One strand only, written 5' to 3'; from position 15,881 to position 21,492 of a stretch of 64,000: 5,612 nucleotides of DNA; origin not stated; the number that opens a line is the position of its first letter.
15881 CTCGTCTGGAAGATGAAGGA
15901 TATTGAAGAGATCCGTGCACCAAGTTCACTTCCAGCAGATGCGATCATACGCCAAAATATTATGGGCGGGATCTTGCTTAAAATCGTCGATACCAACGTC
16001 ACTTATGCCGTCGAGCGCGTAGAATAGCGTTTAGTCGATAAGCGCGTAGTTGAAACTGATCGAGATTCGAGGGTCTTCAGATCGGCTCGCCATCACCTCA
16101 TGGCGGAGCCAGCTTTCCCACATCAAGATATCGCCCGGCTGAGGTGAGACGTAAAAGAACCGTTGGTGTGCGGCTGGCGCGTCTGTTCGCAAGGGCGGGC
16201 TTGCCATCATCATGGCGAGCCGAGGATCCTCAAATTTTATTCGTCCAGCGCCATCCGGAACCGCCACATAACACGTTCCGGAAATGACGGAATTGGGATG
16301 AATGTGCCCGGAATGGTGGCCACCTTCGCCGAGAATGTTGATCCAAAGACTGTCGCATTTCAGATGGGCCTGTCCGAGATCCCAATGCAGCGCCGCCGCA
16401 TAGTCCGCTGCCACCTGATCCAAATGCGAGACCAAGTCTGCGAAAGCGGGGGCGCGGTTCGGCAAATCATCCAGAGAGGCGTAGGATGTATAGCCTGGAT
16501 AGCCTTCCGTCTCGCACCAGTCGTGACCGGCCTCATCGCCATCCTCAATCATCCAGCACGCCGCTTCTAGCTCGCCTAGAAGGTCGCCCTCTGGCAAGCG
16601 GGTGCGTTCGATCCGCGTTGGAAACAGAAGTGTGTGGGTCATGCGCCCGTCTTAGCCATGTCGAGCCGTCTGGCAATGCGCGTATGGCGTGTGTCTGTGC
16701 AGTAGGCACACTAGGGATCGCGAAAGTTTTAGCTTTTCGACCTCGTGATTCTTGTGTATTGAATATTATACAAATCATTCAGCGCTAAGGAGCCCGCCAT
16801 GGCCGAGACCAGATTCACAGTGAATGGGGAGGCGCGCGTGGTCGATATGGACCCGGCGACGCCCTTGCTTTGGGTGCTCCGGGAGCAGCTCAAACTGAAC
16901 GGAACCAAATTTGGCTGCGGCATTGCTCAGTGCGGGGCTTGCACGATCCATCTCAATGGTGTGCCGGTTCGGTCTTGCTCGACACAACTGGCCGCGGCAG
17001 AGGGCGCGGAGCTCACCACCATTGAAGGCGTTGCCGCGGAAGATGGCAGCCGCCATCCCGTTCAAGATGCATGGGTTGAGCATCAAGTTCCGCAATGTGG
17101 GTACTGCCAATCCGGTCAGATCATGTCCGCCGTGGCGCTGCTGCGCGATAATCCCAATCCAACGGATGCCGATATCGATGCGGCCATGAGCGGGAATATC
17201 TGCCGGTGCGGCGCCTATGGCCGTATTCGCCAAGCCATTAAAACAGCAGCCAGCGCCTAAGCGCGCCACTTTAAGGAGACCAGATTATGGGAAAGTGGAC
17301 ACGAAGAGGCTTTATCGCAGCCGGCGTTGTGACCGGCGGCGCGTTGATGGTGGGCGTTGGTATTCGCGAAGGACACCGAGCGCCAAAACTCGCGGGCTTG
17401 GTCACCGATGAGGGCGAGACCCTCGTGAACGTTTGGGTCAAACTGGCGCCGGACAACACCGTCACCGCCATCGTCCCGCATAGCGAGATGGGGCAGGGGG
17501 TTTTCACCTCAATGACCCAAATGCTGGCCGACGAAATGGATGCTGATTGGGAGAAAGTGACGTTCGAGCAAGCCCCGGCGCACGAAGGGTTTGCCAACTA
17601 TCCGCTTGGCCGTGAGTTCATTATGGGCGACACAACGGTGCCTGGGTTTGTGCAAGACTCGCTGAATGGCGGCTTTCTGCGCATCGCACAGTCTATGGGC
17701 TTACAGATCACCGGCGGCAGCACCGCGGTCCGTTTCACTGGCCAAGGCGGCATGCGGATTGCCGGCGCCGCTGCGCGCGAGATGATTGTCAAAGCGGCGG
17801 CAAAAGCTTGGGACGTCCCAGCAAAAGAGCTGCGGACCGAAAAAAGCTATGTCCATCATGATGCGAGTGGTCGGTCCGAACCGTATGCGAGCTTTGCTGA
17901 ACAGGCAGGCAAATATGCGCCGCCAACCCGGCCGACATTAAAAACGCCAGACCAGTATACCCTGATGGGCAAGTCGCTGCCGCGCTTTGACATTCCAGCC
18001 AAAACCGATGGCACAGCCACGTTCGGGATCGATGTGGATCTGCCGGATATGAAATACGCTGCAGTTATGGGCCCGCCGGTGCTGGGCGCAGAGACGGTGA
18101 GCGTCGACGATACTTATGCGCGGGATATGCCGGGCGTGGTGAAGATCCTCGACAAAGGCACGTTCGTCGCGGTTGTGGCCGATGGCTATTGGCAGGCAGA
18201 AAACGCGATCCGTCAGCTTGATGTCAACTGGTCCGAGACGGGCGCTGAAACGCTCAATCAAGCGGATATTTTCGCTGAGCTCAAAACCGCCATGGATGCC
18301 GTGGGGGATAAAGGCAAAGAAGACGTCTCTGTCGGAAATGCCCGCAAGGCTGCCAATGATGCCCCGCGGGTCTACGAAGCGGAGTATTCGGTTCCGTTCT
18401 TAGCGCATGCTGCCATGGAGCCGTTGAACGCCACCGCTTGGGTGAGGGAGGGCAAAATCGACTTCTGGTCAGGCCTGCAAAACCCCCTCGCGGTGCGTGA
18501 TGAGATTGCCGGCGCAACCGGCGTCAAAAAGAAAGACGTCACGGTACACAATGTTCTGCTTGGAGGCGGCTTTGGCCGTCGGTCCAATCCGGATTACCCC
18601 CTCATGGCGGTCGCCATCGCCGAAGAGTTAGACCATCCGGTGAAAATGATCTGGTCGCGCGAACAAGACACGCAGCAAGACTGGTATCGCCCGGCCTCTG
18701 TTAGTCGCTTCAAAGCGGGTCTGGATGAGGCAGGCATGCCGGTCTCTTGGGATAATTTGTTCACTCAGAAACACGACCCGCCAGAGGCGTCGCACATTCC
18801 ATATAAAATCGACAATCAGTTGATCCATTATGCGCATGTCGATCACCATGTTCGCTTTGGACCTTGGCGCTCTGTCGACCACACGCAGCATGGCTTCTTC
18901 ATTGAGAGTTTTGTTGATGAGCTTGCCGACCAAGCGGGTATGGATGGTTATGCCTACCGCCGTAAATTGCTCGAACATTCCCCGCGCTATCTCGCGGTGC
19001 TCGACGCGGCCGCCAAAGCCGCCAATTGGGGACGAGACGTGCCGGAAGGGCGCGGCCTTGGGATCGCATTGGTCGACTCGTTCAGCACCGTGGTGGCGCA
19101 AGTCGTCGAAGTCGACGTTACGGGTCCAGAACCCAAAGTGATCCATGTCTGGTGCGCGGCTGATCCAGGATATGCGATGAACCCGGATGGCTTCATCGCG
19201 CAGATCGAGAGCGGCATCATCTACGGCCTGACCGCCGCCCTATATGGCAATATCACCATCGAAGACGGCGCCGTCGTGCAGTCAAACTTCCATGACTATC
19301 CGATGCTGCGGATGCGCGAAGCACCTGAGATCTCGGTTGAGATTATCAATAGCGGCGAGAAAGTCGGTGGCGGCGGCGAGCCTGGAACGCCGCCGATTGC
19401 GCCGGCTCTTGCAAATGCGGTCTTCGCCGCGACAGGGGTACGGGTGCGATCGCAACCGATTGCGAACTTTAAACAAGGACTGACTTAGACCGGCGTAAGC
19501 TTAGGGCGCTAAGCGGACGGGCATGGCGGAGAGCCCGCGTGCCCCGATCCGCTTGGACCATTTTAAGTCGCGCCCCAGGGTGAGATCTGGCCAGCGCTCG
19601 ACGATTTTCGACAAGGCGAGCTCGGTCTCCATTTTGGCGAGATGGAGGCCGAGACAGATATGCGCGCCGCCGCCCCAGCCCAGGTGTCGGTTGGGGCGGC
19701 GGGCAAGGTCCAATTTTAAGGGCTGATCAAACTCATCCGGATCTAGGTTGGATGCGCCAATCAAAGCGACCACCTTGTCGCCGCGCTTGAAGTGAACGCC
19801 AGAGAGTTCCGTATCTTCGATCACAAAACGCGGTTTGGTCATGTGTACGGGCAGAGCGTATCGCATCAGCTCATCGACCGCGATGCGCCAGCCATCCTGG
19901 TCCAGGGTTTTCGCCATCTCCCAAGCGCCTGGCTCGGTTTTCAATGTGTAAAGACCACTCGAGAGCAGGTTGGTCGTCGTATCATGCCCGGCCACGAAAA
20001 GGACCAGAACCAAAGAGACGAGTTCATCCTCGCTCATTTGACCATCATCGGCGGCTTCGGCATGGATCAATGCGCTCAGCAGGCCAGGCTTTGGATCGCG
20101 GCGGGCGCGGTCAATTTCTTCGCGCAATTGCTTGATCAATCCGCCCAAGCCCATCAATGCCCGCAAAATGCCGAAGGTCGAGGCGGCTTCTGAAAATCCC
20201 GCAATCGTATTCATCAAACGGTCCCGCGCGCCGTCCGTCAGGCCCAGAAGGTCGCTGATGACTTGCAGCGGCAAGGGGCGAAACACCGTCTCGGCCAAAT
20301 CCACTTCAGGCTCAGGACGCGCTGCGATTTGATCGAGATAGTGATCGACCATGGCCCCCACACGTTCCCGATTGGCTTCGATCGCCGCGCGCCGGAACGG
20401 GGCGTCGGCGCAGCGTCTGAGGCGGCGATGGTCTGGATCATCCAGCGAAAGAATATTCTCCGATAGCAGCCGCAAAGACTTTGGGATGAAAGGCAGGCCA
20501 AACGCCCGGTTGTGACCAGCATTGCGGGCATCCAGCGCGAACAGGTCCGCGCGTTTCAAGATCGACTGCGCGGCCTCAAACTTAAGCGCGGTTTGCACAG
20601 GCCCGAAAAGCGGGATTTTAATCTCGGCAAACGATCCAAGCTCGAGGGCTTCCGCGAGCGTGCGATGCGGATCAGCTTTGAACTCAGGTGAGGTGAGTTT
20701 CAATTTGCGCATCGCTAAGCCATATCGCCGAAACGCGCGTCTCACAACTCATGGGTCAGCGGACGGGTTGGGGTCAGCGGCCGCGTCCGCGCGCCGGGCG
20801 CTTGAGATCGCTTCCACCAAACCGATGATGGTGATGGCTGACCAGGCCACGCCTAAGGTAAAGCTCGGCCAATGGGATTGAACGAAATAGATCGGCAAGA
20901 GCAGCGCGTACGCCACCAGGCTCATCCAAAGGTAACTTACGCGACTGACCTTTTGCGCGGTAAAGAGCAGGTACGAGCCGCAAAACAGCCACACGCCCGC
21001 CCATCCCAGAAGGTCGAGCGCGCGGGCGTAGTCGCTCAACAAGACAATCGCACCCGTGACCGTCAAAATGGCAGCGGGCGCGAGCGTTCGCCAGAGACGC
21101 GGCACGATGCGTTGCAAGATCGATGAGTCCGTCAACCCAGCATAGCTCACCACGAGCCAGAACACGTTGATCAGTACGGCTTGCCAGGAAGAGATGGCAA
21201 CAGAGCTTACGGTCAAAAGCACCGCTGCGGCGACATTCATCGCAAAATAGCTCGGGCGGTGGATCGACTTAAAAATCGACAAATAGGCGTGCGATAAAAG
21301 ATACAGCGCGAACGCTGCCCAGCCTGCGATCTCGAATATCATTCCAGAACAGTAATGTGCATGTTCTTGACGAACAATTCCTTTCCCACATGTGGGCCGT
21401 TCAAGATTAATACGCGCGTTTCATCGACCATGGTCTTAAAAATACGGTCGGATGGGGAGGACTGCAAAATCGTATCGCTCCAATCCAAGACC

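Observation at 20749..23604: Uncharacterised three-gene operon: CorA-like protein, extended binding protein, duplicated CBU_0592-like membrane protein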

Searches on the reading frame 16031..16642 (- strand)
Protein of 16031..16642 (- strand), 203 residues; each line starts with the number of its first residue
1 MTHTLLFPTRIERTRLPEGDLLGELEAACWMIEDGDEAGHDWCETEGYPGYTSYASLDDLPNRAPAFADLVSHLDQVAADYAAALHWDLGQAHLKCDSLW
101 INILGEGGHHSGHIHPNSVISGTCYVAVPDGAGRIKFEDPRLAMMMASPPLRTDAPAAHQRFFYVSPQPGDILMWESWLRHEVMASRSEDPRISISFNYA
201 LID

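Call 47: search_protein_families(library=pfam, proteins=[window:16031-16642:-], max_evalue=0.00001)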
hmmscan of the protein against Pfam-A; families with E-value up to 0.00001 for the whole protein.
window:16031-16642:- (203 aa): 1 family
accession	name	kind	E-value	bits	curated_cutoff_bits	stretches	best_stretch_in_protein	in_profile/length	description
PF13759.12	2OG-FeII_Oxy_5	-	1.1e-35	122.5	27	1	99-198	2-101/101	Putative 2OG-Fe(II) oxygenase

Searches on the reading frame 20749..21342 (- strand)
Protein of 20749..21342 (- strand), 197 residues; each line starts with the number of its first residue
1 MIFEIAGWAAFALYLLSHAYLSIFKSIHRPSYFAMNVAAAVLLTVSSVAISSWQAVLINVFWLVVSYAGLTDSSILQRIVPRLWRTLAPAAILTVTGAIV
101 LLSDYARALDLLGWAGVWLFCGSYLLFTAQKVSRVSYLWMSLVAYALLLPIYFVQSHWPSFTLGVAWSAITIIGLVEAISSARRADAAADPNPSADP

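Call 3: search_protein_families(library=pfam, proteins=[window:20749-21342:-], max_evalue=0.1)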
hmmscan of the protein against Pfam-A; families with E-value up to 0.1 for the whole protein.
window:20749-21342:- (197 aa): 0 families

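Call 4: search_protein_families(library=ncbifam, proteins=[window:20749-21342:-], max_evalue=0.1)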
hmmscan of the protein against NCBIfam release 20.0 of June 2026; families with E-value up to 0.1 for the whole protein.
window:20749-21342:- (197 aa): 1 family
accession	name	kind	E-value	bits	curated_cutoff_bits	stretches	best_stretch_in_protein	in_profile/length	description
NF047864.1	CBU_0592_membra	subfamily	2.2e-11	43.5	25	2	3-71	2-71/72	CBU_0592 family membrane protein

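Call 33: find_homologous_proteins(query=window:20749-21342:-)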
Query window:20749-21342:- (197 aa): 5 proteins with E <= 0.001 among 930 candidates.
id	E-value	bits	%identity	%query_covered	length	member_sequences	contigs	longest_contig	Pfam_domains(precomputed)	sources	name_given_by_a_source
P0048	9.8e-113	393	100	97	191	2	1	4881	PF26604.1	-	-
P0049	5.5e-75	269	73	90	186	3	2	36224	PF26604.1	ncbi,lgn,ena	ncbi:MAG: hypothetical protein AAGL11_01640 [Pseudomonadota bacterium]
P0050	1.1e-74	268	68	94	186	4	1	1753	PF26604.1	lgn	-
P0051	8.7e-71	256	67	93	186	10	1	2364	PF26604.1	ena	-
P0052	8.8e-59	217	52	99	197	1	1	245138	PF26604.1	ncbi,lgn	ncbi:MAG: hypothetical protein AAF768_03115 [Pseudomonadota bacterium]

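Call 42: search_solved_structures(query=A3, max_evalue=10, show_alignments=3)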
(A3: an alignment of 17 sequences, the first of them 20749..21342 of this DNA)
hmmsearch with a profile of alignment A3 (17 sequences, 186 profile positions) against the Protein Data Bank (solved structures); distinct sequences matched with E-value up to 10: 2.
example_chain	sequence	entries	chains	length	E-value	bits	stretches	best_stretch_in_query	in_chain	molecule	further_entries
8iah_0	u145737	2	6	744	0.16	15.2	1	5-47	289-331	Adducin 1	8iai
5uyt_A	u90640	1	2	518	0.43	13.8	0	21-81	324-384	Ice-binding protein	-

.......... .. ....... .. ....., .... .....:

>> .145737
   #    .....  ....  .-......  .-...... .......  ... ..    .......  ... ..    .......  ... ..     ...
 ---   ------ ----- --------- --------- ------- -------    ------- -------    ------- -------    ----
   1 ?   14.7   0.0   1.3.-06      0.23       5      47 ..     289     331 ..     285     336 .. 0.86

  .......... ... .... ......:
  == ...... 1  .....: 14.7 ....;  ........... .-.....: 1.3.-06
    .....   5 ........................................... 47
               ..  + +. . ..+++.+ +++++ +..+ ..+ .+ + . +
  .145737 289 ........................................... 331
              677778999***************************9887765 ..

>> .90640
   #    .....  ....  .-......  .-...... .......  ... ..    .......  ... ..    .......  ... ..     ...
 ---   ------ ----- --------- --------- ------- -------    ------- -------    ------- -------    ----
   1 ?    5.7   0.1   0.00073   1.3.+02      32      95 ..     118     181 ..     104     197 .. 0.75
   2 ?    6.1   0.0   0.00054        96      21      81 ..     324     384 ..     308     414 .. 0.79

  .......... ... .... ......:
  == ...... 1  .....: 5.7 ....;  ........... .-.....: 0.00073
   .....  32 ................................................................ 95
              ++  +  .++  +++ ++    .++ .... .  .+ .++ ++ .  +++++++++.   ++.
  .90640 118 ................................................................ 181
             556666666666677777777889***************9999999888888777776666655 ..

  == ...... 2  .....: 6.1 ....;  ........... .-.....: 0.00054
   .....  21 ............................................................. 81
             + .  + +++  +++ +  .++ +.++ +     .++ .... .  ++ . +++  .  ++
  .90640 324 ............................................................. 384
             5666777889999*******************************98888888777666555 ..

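Call 43: search_protein_families(library=pfam, alignment_id=A3, max_evalue=10)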
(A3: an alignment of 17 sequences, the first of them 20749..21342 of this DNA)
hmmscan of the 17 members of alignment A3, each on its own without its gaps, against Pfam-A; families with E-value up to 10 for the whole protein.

A. member 1, window:20749-21342:- (197 aa): 1 family
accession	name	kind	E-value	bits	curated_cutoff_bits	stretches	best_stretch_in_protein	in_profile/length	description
PF11241.13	DUF3043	-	1.6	9.2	25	1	33-85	81-134/171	Protein of unknown function (DUF3043)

B. families by the number of members that match (of 17 scanned): 19 families
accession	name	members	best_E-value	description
PF09843.14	DUF2070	2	2.7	Predicted membrane protein (DUF2070)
PF01027.25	Bax1-I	1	0.00043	Inhibitor of apoptosis-promoting Bax1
PF19053.6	EccD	1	0.036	EccD-like transmembrane domain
PF19470.4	DUF6007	1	0.1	Family of unknown function (DUF6007)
PF18949.5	DUF5693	1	0.16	Family of unknown function (DUF5693)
PF05314.16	Baculo_ODV-E27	1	0.32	Baculovirus occlusion-derived virus envelope protein EC27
PF04973.17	NMN_transporter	1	0.4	Nicotinamide mononucleotide transporter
PF16311.10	TMEM100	1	0.65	Transmembrane protein 100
PF11992.13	TgpA_N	1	0.86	TgpA N-terminal domain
PF03729.18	DUF308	1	1.2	Short repeat of unknown function (DUF308)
PF11241.13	DUF3043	1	1.6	Protein of unknown function (DUF3043)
PF14126.11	DUF4293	1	1.8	Domain of unknown function (DUF4293)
PF20556.3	DUF6768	1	2.4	Family of unknown function (DUF6768)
PF08063.17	Zn_ribbon_PADR1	1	2.4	PADR1 domain, zinc ribbon fold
PF20040.4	DUF6442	1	2.4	Family of unknown function (DUF6442)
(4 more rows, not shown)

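Call 72: search_protein_families(library=padloc, proteins=[window:20749-21342:-], max_evalue=0.01)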
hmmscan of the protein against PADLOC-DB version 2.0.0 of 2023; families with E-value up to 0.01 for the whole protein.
window:20749-21342:- (197 aa): 0 families
